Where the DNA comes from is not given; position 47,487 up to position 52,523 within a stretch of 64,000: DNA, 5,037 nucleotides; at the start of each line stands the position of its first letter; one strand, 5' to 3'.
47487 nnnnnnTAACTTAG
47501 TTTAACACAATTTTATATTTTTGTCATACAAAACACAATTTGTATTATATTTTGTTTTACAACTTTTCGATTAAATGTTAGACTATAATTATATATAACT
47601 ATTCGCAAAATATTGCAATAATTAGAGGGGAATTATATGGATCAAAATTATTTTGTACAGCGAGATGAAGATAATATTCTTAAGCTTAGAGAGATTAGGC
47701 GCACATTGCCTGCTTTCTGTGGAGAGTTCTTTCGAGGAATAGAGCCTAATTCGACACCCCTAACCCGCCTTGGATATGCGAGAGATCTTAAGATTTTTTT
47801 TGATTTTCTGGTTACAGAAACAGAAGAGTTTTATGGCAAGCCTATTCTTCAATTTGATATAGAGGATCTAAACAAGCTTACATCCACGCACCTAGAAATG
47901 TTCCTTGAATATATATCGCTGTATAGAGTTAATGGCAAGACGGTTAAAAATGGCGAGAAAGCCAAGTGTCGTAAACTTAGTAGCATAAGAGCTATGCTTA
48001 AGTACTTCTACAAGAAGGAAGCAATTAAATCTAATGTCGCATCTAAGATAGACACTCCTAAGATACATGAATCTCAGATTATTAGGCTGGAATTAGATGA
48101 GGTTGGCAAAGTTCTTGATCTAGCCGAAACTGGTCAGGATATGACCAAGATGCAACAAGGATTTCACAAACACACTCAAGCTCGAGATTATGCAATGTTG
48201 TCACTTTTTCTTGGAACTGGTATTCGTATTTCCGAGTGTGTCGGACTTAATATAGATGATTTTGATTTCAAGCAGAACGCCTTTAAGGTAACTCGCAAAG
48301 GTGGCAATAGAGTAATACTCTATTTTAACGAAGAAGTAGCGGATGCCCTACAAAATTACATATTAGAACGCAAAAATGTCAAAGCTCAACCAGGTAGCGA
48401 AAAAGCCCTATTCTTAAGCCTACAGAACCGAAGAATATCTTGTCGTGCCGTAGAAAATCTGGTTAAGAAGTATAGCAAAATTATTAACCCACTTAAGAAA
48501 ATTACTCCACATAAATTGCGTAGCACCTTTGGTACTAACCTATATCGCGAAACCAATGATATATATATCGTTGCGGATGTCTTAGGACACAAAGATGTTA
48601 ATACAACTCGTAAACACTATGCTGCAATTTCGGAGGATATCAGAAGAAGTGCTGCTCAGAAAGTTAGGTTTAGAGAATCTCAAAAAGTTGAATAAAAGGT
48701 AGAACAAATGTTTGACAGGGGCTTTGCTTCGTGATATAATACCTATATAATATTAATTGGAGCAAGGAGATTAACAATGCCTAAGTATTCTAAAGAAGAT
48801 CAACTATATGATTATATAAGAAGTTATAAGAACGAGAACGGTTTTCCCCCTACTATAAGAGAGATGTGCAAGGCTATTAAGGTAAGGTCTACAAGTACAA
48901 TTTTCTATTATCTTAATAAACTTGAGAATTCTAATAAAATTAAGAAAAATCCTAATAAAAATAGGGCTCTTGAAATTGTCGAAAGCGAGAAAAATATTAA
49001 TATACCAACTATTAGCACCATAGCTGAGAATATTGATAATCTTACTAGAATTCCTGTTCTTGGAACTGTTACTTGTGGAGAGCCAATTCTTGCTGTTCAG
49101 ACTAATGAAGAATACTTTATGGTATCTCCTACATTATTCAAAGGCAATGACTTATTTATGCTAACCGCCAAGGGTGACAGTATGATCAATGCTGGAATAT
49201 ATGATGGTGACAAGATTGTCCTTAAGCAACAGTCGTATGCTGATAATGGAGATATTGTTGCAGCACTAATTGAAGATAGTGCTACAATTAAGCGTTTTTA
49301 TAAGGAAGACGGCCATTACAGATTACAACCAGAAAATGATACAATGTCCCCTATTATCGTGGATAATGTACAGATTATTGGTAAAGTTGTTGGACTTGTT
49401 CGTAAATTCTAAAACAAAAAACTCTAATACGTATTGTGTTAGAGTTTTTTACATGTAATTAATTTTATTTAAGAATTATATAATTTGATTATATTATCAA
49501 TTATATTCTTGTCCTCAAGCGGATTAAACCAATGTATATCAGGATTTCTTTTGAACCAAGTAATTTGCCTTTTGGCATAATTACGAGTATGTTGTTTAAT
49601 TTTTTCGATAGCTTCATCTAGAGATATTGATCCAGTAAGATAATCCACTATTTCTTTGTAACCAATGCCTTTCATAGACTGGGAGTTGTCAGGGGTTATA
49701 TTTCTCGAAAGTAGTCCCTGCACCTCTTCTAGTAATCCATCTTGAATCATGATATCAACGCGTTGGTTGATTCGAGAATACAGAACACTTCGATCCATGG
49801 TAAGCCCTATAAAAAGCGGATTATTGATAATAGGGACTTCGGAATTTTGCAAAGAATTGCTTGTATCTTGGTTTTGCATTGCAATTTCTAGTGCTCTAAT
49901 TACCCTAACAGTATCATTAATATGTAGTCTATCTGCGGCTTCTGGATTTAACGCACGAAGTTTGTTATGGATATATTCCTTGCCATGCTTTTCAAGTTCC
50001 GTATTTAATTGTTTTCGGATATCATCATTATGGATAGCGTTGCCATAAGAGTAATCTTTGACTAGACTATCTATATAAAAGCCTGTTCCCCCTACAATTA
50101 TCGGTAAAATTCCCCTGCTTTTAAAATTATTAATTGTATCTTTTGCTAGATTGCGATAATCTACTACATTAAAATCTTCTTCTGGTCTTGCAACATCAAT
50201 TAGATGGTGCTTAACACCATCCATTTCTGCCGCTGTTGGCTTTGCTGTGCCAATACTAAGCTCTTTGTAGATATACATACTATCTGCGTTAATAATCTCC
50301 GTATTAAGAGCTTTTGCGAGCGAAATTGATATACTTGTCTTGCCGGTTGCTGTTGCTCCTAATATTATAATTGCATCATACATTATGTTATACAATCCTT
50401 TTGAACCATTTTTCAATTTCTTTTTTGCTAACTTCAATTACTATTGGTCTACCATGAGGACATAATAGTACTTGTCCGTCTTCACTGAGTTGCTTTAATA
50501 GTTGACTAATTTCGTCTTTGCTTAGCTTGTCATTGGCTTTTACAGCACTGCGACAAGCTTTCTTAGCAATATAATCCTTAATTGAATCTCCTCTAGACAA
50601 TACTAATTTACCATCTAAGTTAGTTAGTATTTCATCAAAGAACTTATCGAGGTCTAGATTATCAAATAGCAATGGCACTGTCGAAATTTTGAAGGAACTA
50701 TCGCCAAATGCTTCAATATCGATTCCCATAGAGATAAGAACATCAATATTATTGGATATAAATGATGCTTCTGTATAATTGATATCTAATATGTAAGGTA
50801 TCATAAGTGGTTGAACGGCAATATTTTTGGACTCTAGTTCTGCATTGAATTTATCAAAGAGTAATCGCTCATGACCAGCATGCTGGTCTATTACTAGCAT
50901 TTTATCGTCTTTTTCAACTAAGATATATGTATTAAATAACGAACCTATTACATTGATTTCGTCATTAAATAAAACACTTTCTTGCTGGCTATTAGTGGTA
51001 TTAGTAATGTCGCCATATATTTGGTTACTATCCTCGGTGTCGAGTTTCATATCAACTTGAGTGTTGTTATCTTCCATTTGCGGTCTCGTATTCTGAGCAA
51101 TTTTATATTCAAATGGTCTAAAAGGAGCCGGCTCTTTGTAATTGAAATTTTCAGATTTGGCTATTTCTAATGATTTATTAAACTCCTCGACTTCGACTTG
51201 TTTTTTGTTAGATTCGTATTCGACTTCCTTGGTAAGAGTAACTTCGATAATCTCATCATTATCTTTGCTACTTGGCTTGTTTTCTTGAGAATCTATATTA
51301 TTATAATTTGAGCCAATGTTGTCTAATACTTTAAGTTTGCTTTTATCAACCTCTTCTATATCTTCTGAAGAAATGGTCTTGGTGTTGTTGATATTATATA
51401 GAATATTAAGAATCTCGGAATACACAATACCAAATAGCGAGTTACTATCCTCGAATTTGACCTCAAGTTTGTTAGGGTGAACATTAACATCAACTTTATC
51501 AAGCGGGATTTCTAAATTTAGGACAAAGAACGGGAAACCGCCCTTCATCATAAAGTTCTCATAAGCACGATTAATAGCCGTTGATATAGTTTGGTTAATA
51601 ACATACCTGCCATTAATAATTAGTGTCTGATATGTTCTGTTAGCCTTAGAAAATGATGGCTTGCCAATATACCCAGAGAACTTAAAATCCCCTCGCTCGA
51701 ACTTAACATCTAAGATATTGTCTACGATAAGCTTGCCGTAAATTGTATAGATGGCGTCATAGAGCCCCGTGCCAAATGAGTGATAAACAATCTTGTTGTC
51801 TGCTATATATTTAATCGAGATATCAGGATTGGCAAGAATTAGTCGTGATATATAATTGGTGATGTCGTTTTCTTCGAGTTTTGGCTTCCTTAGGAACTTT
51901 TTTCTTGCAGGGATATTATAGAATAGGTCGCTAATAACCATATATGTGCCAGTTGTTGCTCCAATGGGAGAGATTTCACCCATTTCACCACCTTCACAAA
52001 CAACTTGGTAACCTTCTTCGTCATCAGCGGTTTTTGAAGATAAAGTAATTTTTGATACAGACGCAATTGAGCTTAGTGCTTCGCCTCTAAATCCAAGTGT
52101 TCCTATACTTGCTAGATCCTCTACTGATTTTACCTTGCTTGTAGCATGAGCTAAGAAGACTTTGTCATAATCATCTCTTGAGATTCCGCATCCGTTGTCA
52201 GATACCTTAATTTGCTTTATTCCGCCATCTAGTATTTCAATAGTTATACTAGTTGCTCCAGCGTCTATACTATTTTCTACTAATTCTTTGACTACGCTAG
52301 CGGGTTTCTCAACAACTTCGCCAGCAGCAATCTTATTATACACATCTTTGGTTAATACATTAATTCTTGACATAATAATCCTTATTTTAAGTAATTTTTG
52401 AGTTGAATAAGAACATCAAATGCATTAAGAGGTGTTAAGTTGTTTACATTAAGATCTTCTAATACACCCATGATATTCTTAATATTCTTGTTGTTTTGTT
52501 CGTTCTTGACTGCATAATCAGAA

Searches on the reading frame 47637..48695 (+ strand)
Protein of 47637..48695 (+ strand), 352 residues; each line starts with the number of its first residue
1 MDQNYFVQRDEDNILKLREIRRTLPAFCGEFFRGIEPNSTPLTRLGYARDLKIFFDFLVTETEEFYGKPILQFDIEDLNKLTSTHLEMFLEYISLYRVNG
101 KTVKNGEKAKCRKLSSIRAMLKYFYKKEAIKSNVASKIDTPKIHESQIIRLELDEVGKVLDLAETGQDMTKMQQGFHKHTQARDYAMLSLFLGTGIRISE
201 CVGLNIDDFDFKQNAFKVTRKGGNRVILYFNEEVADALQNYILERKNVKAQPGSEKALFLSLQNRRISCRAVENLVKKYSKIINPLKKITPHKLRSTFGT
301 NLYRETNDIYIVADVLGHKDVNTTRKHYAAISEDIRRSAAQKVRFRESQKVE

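Call 106: search_protein_families(library=pfam, proteins=[window:47637-48695:+], max_evalue=0.0001)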
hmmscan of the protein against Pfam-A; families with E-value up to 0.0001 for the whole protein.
window:47637-48695:+ (352 aa): 1 family
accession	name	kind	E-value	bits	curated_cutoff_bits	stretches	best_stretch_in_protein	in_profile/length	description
PF00589.27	Phage_integrase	-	2.8e-33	115.6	27.1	1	174-332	17-169/172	Phage integrase family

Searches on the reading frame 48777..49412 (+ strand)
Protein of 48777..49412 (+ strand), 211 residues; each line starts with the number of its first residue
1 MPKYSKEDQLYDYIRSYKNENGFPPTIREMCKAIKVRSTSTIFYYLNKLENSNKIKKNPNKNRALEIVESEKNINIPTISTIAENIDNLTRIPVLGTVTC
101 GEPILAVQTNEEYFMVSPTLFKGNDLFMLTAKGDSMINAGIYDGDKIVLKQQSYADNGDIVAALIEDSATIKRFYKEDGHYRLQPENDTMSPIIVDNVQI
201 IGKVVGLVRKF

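Call 106: search_protein_families(library=pfam, proteins=[window:48777-49412:+], max_evalue=0.0001)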
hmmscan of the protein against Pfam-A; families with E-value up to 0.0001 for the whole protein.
window:48777-49412:+ (211 aa): 2 families
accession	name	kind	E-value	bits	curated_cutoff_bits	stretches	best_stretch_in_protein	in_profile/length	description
PF00717.28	Peptidase_S24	-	1.4e-33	115.5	23.3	1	93-205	1-116/116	Peptidase S24-like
PF01726.22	LexA_DNA_bind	-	4.6e-10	39.6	23.7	1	9-64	10-65/65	LexA DNA binding domain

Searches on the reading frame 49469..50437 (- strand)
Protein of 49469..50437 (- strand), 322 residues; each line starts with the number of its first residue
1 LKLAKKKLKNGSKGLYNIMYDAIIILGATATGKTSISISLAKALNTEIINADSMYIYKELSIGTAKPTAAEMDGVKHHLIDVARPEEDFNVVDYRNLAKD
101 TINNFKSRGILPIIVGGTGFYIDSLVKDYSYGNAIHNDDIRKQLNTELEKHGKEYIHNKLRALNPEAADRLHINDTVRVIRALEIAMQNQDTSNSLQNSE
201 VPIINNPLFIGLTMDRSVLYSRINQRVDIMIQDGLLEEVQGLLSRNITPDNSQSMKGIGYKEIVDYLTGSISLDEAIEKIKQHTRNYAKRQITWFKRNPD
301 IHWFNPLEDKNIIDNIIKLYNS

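Call 106: search_protein_families(library=pfam, proteins=[window:49469-50437:-], max_evalue=0.0001)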
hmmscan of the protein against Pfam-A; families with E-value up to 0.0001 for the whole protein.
window:49469-50437:- (322 aa): 2 families
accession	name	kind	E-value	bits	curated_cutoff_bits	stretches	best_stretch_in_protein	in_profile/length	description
PF01715.23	IPPT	-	2.8e-86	289.6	23.6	1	56-297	2-242/243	IPP transferase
PF01745.22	IPT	-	3.2e-12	46.8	20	1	23-130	4-111/233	Isopentenyl transferase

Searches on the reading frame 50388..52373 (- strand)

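Call 106: search_protein_families(library=pfam, proteins=[window:50388-52373:-], max_evalue=0.0001)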
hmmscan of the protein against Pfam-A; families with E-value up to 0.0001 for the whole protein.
window:50388-52373:- (661 aa): 4 families
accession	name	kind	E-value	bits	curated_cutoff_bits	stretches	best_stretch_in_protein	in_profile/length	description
PF01119.25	DNA_mis_repair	-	7.9e-36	122.7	26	1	208-325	1-118/119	DNA mismatch repair protein, C-terminal domain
PF08676.16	MutL_C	-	2.7e-33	115.1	25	1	476-617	1-142/142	MutL C terminal dimerisation domain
PF13589.12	HATPase_c_3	-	8.1e-14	52.3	25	1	25-124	4-103/137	Histidine kinase-, DNA gyrase B-, and HSP90-like ATPase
PF02518.31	HATPase_c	-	1.9e-08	35.1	26.4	1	25-78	7-63/111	Histidine kinase-, DNA gyrase B-, and HSP90-like ATPase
